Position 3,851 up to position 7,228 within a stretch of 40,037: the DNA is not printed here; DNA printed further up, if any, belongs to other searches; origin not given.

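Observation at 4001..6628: Gene 17 is a chimeric 1025-aa tailspike on a near-T7 backbone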

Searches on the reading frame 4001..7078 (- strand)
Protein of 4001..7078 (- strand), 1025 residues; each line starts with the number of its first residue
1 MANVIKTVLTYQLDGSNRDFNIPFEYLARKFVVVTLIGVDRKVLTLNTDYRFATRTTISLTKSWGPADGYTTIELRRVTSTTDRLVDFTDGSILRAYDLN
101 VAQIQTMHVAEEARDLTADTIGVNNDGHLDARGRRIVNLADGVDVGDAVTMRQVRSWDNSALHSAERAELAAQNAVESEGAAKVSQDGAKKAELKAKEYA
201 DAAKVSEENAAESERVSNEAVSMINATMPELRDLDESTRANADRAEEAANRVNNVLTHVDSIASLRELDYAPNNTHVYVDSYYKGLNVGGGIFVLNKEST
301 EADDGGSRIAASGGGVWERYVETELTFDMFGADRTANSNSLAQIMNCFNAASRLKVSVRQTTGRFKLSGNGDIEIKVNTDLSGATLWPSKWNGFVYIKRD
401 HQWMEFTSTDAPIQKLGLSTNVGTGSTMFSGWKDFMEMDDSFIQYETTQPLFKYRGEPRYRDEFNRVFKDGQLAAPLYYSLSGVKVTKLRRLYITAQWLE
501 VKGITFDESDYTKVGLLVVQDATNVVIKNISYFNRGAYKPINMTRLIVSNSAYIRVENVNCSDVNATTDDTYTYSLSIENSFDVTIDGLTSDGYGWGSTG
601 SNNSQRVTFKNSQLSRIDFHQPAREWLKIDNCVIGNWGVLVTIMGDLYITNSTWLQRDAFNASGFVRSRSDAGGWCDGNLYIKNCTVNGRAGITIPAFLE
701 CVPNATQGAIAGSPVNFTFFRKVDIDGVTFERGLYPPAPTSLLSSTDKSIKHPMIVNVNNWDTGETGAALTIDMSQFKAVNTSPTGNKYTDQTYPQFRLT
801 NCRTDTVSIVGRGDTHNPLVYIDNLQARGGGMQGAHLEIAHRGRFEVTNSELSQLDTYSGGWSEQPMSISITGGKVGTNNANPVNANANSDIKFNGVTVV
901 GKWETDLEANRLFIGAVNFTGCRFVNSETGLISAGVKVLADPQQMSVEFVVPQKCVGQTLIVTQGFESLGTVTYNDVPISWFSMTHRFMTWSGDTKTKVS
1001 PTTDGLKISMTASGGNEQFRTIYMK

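Call 3: search_protein_families(library=pfam, proteins=[window:4004-7078:-], max_evalue=1)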
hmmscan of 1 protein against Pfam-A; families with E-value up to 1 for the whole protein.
window:4004-7078:- (1025 aa): 4 families
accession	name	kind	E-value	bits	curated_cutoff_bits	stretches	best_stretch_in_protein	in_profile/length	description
PF03906.20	Phage_T7_tail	-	1.5e-67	226.7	25.2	1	1-155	1-149/157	Phage T7 tail fibre protein, N-terminal domain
PF05662.19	YadA_stalk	-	0.00036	21.3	28.4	1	135-155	1-21/43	Coiled stalk of trimeric autotransporter adhesin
PF00544.25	Pectate_lyase_4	-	0.0032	17.6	24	1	501-584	39-120/211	Pectate lyase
PF13576.12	Pentapeptide_3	-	0.5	11.1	27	0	913-925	6-18/48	Pentapeptide repeats (9 copies)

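Call 4: search_protein_families(library=phrogs, proteins=[window:4004-7078:-], max_evalue=0.01)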
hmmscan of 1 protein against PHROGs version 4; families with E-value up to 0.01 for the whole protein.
window:4004-7078:- (1025 aa): 25 families
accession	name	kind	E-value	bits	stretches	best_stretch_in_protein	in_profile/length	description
phrog_4242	-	tail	2.4e-130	437.8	2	1-220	1-217/628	tail fiber protein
phrog_6256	-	tail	3.5e-111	374.4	1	1-253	1-255/686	tail fiber protein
phrog_9502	-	tail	5.4e-108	363.4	1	1-249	1-255/647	tail fiber protein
phrog_13980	-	tail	9.1e-105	353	1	1-218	1-221/756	tail fiber protein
phrog_16586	-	tail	1.2e-94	319.1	1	54-965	15-915/963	tail fiber protein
phrog_17312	-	tail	3.4e-43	149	1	1-153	1-149/792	tail protein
phrog_8460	-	tail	5.8e-40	138.2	1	6-267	1-271/780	tail fiber protein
phrog_24786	-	tail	3.9e-36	125.3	1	2-154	2-150/903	tail fiber protein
phrog_13481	-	tail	1.2e-28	101.4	1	7-284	21-264/596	tail fiber protein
phrog_2710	-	tail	8e-27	94.9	1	11-159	15-166/781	tail fiber protein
phrog_27277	-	tail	2.7e-24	86.4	1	6-221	3-221/734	tail spike protein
phrog_1640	-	tail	2.7e-22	80.7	1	5-150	6-156/765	tail protein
phrog_17640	-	tail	7.8e-19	69.2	1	238-353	61-176/431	tail fiber protein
phrog_31166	-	tail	1e-16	62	1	14-118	10-114/486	tail fiber protein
phrog_26630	-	tail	1e-15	58.3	1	13-257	10-262/506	tail fiber protein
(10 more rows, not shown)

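Call 5: search_solved_structures(query=window:4004-7078:-, max_evalue=1, show_alignments=2)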
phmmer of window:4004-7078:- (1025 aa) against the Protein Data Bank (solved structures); distinct sequences matched with E-value up to 1: 21.
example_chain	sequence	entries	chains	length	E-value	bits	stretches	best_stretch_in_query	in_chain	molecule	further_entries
7boz_a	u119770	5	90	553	1.2e-89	304.6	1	1-266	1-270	N-teminal of mature bacteriophage T7 tail fiber protein gp17 | Tail fiber protein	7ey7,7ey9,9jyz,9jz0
8e4g_O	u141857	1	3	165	1.4e-88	301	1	1-159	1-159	Tail fiber protein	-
8dsp_C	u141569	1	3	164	1.2e-86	294.6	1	4-160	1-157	Tail fiber protein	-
8x8m_A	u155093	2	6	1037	6.2e-66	226.1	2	5-155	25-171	Probable tail spike protein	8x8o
7xy1_A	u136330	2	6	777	3.4e-32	114.4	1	4-154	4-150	Tail fiber protein | phage type I tail fiber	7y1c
9m4c_B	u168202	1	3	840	6.4e-31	110.2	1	4-154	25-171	Depolymerase, capsule KN1-specific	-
9m4d_A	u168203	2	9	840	6.6e-31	110.1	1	4-154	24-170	Probable tail spike protein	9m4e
9lna_A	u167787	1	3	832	8.5e-17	63.4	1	8-118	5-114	Tail fibers protein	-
9vvr_A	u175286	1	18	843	1.4e-15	59.4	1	12-143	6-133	Tail spike protein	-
8i4m_e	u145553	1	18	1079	1e-09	40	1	15-287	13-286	Fiber protein(gp 28) of the cyanophage P-SCSP1u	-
7xyc_A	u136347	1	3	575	2.9e-08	35.2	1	260-377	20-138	phage tail fiber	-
8es4_G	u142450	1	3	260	6.1e-07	30.8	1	21-160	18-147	Gp44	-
7vyv_A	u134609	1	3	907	1e-06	30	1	172-341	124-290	Depolymerase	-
7vz3_A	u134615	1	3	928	1.1e-06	30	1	172-341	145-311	Depolymerase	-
7lzj_A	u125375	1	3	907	9.1e-06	26.9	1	170-338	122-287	Depolymerase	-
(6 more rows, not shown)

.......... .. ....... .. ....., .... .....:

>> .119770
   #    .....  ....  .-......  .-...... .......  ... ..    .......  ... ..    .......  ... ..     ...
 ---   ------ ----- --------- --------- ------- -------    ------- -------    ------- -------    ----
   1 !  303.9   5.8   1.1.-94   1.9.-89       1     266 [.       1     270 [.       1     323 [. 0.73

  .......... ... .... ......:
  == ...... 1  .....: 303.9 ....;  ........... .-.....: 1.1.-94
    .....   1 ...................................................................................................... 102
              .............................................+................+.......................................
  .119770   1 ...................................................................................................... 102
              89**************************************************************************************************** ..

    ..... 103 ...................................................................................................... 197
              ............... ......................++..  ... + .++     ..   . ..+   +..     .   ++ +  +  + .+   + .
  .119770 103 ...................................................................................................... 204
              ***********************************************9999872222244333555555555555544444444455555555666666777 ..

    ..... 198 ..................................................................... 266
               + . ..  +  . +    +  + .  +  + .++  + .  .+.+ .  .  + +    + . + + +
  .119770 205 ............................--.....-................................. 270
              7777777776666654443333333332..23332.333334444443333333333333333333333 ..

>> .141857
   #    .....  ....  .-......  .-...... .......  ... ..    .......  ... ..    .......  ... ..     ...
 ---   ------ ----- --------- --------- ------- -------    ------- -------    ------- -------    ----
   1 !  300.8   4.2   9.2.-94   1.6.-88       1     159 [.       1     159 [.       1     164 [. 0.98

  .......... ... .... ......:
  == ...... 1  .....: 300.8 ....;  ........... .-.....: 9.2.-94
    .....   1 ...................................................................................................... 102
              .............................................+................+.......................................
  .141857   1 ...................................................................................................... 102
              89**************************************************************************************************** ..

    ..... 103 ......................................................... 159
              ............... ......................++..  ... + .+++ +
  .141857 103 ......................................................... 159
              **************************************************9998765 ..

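Call 6: search_dna_similar(query=window:4004-7078:-, collection=phages, mode=protein, max_rows=40)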
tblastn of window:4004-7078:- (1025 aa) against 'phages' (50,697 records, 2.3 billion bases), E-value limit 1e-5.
Records with a match: 1430; places in all: 1436; records where one place covers at least 80% of the query: 1.
Best place of each record, by identity: 95-99% 1; 90-95% 5; 80-90% 189; 60-80% 374; <60% 861.
By first word of the organism name: Klebsiella 454; Escherichia 297; Pseudomonas 140; Salmonella 91; Yersinia 84; Enterobacter 32; Vibrio 30; Pectobacterium 23; Pelagibacter 22; Shigella 20; and 43 more.
By host as written in the record: - 241; Klebsiella pneumoniae 238; Escherichia coli 94; Yersinia pestis 38; Klebsiella pneumoniae 135080 30; Salmonella enterica subsp. enterica serovar Typhi 30; Escherichia coli strain W3110 25; Pseudomonas putida KT2440 and Paw85 25; and 323 more.
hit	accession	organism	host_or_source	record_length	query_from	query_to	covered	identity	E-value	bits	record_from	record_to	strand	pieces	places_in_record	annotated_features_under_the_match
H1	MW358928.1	Providencia phage PSTRCR_120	sewage sample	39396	6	1024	99%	45.5%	0e+0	873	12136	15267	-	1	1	hypothetical protein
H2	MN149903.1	Klebsiella phage 117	Klebsiella pneumoniae 36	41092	6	968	79%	27.4%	2e-30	248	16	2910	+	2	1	hypothetical protein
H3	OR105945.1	Klebsiella phage vB_KpnP_cmc356ctg1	Klebsiella pneumoniae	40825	6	968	79%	27.4%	4e-28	244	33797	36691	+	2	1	tail fibers protein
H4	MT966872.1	Klebsiella phage P510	Klebsiella pneumoniae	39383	6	968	79%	27.3%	3e-30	250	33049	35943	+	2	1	tail fibers protein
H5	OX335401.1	Klebsiella phage cp29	Sewage and Seine river water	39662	6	968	79%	27.3%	3e-29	244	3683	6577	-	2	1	record has no annotation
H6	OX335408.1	Klebsiella phage cp28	Sewage and Seine river water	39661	6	968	79%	27.3%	3e-29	244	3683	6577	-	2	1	record has no annotation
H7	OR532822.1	Klebsiella phage RCIP0028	Klebsiella pneumoniae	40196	6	968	79%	27.3%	4e-29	243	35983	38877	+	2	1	hypothetical protein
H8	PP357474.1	Klebsiella phage 175026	Klebsiella pneumoniae 135080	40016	6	968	79%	27.2%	3e-30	247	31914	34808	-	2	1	hypothetical protein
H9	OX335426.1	Klebsiella phage cp30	Sewage and Seine river water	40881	6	968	79%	27.2%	3e-29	244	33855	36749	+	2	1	record has no annotation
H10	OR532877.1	Klebsiella phage RCIP0083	Klebsiella pneumoniae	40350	6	968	79%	27.2%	1e-30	249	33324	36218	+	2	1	hypothetical protein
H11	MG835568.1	Klebsiella phage SH-Kp 152410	Klebsiella pneumoniae 152410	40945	6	968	79%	27.2%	1e-30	248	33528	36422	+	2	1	tail fibers protein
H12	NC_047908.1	Klebsiella phage SH-Kp 152410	Klebsiella pneumoniae 151522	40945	6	968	79%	27.2%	1e-30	248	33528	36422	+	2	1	tail fiber protein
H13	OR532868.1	Klebsiella phage RCIP0074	Klebsiella pneumoniae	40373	6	968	79%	27.2%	2e-30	248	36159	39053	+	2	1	hypothetical protein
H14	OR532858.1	Klebsiella phage RCIP0064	Klebsiella pneumoniae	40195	6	968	79%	27.1%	5e-30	247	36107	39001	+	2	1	hypothetical protein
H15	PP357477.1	Klebsiella phage 175029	Klebsiella pneumoniae 135080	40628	6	968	79%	27.1%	2e-30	246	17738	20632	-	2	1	hypothetical protein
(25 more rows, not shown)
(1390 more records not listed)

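Call 10: get_annotated_region(hit=H1, flank=5000)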
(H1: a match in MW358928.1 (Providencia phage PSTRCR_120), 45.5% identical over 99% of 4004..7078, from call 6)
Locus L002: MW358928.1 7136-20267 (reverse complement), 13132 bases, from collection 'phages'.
description: Providencia phage PSTRCR_120, complete genome.
organism: Providencia phage PSTRCR_120 (NCBI taxid 2800826)
taxonomy: Viruses; Duplodnaviria; Heunggongvirae; Uroviricota; Caudoviricetes; Autographiviridae; Studiervirinae
host: -; source: sewage sample; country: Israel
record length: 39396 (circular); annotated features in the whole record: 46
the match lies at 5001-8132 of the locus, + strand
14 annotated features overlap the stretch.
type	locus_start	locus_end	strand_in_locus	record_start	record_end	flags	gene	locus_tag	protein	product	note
CDS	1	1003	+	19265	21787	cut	-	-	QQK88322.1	hypothetical protein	-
CDS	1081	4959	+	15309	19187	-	-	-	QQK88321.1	hypothetical protein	-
CDS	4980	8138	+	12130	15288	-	-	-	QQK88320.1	hypothetical protein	-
CDS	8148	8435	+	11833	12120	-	-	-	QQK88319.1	hypothetical protein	-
CDS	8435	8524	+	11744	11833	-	-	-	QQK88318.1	hypothetical protein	-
CDS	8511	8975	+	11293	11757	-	-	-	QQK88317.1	hypothetical protein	-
CDS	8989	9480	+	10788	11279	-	-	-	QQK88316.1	endopeptidase Rz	-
CDS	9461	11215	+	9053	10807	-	-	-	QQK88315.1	terminase large subunit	terminase large subunit Gp19, DNA packaging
CDS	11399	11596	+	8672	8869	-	-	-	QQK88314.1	hypothetical protein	-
CDS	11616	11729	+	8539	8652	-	-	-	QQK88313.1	hypothetical protein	-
CDS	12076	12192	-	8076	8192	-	-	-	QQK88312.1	hypothetical protein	-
CDS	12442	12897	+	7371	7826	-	-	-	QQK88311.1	hypothetical protein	-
CDS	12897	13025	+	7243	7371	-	-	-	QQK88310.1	hypothetical protein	-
CDS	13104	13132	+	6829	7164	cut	-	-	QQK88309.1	hypothetical protein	-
